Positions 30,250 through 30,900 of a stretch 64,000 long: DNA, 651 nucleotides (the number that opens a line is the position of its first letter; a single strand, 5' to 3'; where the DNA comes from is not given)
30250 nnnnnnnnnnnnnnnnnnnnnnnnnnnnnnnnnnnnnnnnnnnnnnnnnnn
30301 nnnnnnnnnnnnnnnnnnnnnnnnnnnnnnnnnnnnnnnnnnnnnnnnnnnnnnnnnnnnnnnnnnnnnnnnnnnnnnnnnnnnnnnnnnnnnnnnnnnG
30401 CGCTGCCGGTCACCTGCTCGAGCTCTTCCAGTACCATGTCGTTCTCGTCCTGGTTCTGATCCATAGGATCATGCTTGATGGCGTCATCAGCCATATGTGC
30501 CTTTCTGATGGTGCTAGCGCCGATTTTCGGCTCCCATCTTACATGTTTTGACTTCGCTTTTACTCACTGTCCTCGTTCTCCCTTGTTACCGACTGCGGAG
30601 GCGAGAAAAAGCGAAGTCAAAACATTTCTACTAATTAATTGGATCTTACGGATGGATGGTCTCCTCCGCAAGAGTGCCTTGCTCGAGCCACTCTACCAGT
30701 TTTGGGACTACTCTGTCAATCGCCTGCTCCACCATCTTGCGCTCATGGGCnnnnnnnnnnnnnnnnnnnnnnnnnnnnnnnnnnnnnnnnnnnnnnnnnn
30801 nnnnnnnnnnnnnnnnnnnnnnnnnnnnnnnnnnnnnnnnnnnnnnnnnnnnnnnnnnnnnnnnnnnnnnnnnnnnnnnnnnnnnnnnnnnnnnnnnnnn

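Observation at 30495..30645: Perfect 19-bp inverted repeat in the rplA leader: candidate relocated L1 autoregulatory site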

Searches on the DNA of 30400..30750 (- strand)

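Call 5: search_rna_families(source=window, start=30400, end=30750, threshold=evalue, max_evalue=10, show_alignments=5)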
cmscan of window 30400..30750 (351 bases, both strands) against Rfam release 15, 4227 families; matches with E-value up to 10: 11.
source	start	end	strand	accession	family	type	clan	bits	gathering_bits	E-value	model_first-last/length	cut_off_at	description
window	30543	30625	-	RF01859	Phe_leader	Cis-reg; leader;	-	23.3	55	0.1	19-89/125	no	Phenylalanine leader peptide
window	30543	30625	+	RF00997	mir-942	Gene; miRNA;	-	22.8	100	0.038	19-68/86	no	mir-942 microRNA precursor family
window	30541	30627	-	RF04073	mir-727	Gene; miRNA;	-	22.7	104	0.039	1-91/91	no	mir-727 microRNA precursor family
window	30543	30625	-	RF03719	mir-3914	Gene; miRNA;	-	22.2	97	0.024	1-95/95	no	mir-3914 microRNA precursor family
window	30543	30625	+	RF03719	mir-3914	Gene; miRNA;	-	20.1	97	0.11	1-95/95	no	mir-3914 microRNA precursor family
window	30547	30621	-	RF01915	mir-2238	Gene; miRNA;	-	19.1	52.2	0.18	1-86/86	no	mir-2238 microRNA precursor family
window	30547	30621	-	RF03837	mir-3138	Gene; miRNA;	-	18.8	90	1.4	1-82/82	no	mir-3138 microRNA precursor family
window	30541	30627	+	RF03351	MIR6020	Gene; miRNA;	-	18.5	118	0.46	14-97/110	no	MIR6020 microRNA precursor family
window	30590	30611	+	RF01381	HIV-1_SL3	Cis-reg;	-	15.7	33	0.47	1-23/23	no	HIV-1 stem-loop 3 Psi packaging signal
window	30420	30493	-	RF00159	snoZ168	Gene; snRNA; snoRNA; CD-box;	-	14.4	36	4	1-82/82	no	Small nucleolar RNA Z168/Z174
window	30681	30701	-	RF02087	Yar_3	Gene; lncRNA;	-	10.4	50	3.1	47-67/67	no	Yellow-achaete intergenic RNA conserved region 3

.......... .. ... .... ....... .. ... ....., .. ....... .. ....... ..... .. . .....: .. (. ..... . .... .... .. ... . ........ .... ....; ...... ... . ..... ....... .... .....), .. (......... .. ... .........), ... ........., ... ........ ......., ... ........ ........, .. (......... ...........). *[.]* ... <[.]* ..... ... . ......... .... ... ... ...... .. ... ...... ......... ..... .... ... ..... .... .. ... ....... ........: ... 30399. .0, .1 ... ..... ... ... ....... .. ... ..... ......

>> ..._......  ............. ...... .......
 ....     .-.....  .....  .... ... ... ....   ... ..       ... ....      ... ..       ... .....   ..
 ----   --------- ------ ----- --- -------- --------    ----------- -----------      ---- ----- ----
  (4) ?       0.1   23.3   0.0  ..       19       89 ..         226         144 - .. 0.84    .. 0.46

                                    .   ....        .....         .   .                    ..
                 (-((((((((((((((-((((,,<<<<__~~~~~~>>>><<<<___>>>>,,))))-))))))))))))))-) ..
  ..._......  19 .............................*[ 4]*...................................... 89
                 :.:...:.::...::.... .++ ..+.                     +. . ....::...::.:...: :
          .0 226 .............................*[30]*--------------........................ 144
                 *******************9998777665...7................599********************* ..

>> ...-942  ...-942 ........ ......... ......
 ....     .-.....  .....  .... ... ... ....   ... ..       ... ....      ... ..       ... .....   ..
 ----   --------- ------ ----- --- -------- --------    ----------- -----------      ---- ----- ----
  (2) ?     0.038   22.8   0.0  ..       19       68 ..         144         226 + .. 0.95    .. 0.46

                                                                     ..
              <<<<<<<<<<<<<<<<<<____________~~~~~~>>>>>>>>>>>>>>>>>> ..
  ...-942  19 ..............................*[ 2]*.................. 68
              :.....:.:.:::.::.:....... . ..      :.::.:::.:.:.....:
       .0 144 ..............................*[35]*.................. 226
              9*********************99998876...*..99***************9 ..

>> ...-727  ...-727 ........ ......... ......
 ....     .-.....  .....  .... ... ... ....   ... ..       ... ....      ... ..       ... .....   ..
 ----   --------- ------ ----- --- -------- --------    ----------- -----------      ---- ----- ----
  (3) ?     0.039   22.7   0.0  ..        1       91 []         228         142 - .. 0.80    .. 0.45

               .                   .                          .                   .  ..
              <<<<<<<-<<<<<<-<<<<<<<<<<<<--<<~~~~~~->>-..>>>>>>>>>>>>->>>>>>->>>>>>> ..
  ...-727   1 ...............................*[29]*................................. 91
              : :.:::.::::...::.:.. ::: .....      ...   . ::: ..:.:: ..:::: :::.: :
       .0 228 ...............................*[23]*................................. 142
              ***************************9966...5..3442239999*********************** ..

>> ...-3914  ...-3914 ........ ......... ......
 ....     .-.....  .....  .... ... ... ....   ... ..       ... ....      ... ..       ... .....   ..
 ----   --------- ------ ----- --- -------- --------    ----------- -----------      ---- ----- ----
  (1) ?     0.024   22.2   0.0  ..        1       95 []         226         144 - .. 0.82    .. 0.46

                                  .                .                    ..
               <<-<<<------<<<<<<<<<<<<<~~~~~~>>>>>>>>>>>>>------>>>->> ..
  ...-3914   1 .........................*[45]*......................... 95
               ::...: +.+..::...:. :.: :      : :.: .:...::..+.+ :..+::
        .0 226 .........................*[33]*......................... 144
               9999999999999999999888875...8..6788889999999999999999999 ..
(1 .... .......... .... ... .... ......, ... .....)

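Call 30: build_rna_model(alignment_id=A1, structure=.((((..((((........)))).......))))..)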
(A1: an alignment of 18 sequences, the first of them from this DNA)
Model R1 built from alignment A1 (18 sequences, 36 columns); structure: as given.
model positions 32; base pairs 7; branch points 0; effective number of sequences 18; information 1.018 bits per position. Calibrated on 0.2 Mb of random sequence (short: E-values are rough).
structure used (alignment columns):
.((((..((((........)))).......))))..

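Call 31: search_with_rna_model(model_id=R1, source=window, max_evalue=10, show_alignments=3)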
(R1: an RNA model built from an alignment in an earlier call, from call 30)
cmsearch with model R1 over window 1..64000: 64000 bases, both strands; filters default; matches with E-value up to 10: 2.
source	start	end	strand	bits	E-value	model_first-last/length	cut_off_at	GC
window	30506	30538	-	32.5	4.7e-05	1-32/32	no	0.58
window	60222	60286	+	13.3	0.85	1-32/32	no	0.46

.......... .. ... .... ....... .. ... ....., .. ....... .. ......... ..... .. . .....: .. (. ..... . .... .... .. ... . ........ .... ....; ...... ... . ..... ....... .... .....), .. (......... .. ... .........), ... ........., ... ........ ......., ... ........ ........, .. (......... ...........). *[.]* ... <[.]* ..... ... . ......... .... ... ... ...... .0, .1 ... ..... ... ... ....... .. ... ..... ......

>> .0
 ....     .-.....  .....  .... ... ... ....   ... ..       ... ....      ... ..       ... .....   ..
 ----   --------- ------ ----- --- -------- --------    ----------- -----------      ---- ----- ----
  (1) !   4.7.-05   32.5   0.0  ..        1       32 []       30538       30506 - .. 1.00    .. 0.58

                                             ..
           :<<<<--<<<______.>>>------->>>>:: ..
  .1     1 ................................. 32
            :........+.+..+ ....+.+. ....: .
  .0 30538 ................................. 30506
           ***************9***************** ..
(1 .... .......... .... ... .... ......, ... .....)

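Call 37: search_with_rna_model(model_id=R1, sources=[window, L003, L004, L005, L006, L007, L008, L009, L010, L011, L012, L013, L014, L015, L016, L017, L018, L019, L020, L021, L022, L023, L024, L025, L026, L027, L028, L029, L030, L031, L032, L033, L034, L035, L036, L037, L038, L039, L040, L041, L042, L043, L044, L045, L046, L047, L048, L049, L050, L051, L052, L053, L054, L055, L081, L083, L084, L085, L086, L098, L099, L100, L101, L102, L103, L104, L107, L108, L109, L112, L116, L117, L118, L119, L121, L122, L123, L124, L126, L128, L130, L131, L132, L133, L134, L135, L139, L141, L142, L143, L145, L148, L160, L163, L164, L165], max_evalue=0.01, make_alignment=true)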
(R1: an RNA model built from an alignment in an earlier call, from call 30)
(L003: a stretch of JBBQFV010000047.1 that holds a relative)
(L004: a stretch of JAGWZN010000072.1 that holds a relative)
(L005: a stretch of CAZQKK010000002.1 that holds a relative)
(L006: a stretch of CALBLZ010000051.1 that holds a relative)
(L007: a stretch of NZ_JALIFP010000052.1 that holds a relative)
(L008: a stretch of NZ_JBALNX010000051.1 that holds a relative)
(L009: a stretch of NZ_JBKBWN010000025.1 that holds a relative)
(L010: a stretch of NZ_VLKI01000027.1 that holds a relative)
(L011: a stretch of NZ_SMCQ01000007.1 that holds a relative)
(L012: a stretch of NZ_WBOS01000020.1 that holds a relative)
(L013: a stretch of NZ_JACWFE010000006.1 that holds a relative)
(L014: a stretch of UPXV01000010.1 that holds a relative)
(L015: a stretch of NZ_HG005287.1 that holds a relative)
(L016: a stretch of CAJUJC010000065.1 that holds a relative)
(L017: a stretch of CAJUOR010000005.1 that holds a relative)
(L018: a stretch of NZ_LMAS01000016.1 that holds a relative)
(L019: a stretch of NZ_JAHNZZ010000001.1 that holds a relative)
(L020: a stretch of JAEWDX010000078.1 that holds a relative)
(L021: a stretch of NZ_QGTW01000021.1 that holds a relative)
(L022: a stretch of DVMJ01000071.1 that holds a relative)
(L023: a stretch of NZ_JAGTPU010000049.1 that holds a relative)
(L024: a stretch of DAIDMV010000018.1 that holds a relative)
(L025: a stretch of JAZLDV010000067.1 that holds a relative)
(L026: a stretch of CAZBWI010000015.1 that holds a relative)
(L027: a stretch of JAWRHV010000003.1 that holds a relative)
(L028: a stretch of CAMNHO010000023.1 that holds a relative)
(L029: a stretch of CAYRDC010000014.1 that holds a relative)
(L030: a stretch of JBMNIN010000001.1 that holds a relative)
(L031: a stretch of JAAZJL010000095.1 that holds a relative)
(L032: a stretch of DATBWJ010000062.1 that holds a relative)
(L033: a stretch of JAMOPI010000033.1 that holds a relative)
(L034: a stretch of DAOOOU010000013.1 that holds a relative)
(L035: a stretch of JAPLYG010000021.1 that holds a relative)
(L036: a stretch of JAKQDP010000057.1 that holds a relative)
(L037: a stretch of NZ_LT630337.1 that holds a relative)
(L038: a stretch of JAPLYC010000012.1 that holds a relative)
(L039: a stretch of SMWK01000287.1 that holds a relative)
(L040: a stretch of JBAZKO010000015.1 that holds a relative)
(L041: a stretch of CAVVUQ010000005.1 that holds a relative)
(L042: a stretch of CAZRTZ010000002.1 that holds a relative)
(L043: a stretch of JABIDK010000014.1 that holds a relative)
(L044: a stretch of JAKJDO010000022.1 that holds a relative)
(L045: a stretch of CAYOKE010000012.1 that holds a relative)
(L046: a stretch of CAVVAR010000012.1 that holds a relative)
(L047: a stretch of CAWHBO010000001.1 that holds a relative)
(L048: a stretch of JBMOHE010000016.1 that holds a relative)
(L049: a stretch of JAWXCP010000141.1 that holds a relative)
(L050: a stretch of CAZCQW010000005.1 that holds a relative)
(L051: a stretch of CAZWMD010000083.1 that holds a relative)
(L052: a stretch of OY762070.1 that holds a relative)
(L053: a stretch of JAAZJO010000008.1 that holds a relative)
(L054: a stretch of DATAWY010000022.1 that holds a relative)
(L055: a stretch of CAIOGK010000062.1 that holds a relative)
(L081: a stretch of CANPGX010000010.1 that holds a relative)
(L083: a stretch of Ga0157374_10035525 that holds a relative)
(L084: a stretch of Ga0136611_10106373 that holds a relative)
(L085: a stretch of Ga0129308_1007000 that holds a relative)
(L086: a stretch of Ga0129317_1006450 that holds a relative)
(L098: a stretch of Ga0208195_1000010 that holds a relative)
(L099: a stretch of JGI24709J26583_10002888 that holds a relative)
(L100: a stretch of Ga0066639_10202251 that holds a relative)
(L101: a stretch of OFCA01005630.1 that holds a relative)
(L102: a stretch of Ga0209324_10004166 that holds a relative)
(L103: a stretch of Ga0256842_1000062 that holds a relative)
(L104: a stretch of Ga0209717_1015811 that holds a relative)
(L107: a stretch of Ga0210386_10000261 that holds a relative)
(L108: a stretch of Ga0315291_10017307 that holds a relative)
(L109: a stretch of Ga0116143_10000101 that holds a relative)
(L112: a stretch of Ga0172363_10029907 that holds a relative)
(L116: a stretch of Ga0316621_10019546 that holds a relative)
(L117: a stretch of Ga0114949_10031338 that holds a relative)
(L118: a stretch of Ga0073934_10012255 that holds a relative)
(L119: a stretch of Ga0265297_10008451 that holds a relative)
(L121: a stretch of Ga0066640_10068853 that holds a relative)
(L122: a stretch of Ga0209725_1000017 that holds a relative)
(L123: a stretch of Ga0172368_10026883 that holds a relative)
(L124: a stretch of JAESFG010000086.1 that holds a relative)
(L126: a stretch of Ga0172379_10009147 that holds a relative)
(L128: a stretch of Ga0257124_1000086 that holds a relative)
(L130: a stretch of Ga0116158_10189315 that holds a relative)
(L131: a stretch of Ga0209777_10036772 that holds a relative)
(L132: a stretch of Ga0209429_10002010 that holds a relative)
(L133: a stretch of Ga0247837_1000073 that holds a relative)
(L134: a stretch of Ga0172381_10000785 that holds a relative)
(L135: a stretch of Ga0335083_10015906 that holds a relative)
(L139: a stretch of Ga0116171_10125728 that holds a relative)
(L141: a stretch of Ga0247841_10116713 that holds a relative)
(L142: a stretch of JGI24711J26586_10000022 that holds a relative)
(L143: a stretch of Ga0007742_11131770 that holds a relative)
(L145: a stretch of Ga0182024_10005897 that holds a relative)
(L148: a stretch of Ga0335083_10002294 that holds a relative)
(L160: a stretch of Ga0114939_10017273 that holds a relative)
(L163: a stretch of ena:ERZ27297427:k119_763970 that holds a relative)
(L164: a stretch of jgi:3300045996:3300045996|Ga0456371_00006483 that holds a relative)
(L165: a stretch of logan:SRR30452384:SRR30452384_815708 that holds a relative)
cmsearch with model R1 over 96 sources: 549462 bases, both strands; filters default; matches with E-value up to 0.01: 32.
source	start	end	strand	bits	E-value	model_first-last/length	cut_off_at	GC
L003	881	913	+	38.4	2e-05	1-32/32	no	0.58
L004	2960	2991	+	37.5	3.2e-05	1-32/32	no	0.56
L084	1162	1192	+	36.1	6.4e-05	1-32/32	no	0.55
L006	2798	2829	+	35.7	7.8e-05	1-32/32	no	0.53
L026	2942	2972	+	34.9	0.00012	1-32/32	no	0.45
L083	1954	1984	+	34.9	0.00012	1-32/32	no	0.55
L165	2899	2931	+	34.3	0.00016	1-32/32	no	0.61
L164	758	790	+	33.7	0.00022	1-32/32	no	0.58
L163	2962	2991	+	32.5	0.0004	1-32/32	no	0.5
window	30506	30538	-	32.5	0.0004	1-32/32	no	0.58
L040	2826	2860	+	31.5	0.00068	1-32/32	no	0.66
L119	1826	1860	+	31.5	0.00068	1-32/32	no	0.66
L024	2280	2313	+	30.9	0.00093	1-32/32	no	0.41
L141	15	45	+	30.6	0.0011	1-32/32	no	0.45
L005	2811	2844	+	30.5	0.0011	1-32/32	no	0.62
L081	2950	2978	+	29.4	0.0019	1-32/32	no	0.52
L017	2946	2974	+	29.3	0.0021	1-32/32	no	0.41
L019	2946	2974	+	28.9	0.0025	1-32/32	no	0.48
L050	2862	2897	+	28.7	0.0028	1-32/32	no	0.64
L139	67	102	+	28.5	0.0031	1-32/32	no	0.67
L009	2985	3013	+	28.4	0.0032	1-32/32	no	0.48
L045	2869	2901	+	28.4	0.0032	1-32/32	no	0.64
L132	1798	1836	+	28.2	0.0037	1-32/32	no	0.69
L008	2946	2974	+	28.1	0.0037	1-32/32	no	0.45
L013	2946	2974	+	28.1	0.0037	1-32/32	no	0.45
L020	2946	2974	+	28.1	0.0037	1-32/32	no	0.45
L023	2946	2974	+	28.1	0.0037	1-32/32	no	0.45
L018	2945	2973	+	28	0.004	1-32/32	no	0.45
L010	2946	2974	+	27.8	0.0046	1-32/32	no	0.48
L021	2915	2943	+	27.8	0.0046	1-32/32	no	0.48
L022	2948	2976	+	27.6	0.0048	1-32/32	no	0.45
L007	2961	2989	+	27.6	0.0049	1-32/32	no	0.52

Alignment A2: 32 matches aligned to the model, 48 columns, each read 5' to 3' on its own strand. Consensus structure (alignment columns), stored with it:
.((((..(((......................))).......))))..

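Call 60: search_with_rna_model(model_id=R1, source=window, start=30480, end=30700, filters=off, max_evalue=10, show_alignments=3)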
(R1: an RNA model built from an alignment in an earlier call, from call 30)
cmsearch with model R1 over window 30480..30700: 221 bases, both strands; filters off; matches with E-value up to 10: 11.
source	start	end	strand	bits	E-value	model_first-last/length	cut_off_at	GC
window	30506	30538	-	32.5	1.6e-07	1-32/32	no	0.58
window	30672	30692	-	-0.1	2.8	1-32/32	no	0.62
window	30673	30693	+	-0.1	2.8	1-32/32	no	0.62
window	30583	30594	-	-0.2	2.8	1-32/32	no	0.42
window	30519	30531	+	-0.3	3.1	8-19/32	no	0.62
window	30647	30666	-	-0.9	4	6-26/32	no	0.55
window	30544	30554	+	-1.1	4.6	1-32/32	no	0.27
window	30614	30624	-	-1.1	4.6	1-32/32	no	0.27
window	30543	30553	-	-1.2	4.8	1-32/32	no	0.27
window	30615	30625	+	-1.2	4.8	1-32/32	no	0.27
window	30584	30591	+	-1.4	5.3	1-32/32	no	0.5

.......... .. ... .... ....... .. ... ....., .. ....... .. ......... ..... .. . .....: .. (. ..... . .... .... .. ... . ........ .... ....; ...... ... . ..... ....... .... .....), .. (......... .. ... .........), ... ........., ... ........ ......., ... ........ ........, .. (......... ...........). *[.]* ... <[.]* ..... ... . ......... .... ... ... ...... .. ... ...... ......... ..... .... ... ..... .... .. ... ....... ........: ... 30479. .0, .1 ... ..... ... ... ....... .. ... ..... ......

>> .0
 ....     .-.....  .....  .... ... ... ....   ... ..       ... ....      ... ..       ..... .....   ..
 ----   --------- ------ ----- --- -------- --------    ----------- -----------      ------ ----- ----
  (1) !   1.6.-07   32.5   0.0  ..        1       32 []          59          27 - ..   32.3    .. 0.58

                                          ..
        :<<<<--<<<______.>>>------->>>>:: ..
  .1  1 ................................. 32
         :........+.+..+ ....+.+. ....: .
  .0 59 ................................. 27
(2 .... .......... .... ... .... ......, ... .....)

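Call 61: search_dna_similar(query=window:30530-30650:-, collection=plasmids, mode=distant, max_evalue=0.01, max_rows=5)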
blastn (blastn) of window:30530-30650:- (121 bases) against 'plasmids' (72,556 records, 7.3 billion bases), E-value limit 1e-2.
No match.

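Call 62: search_dna_similar(query=window:30530-30650:-, collection=phages, mode=distant, max_evalue=0.01, max_rows=5)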
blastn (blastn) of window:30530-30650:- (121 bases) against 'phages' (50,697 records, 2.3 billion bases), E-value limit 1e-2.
No match.
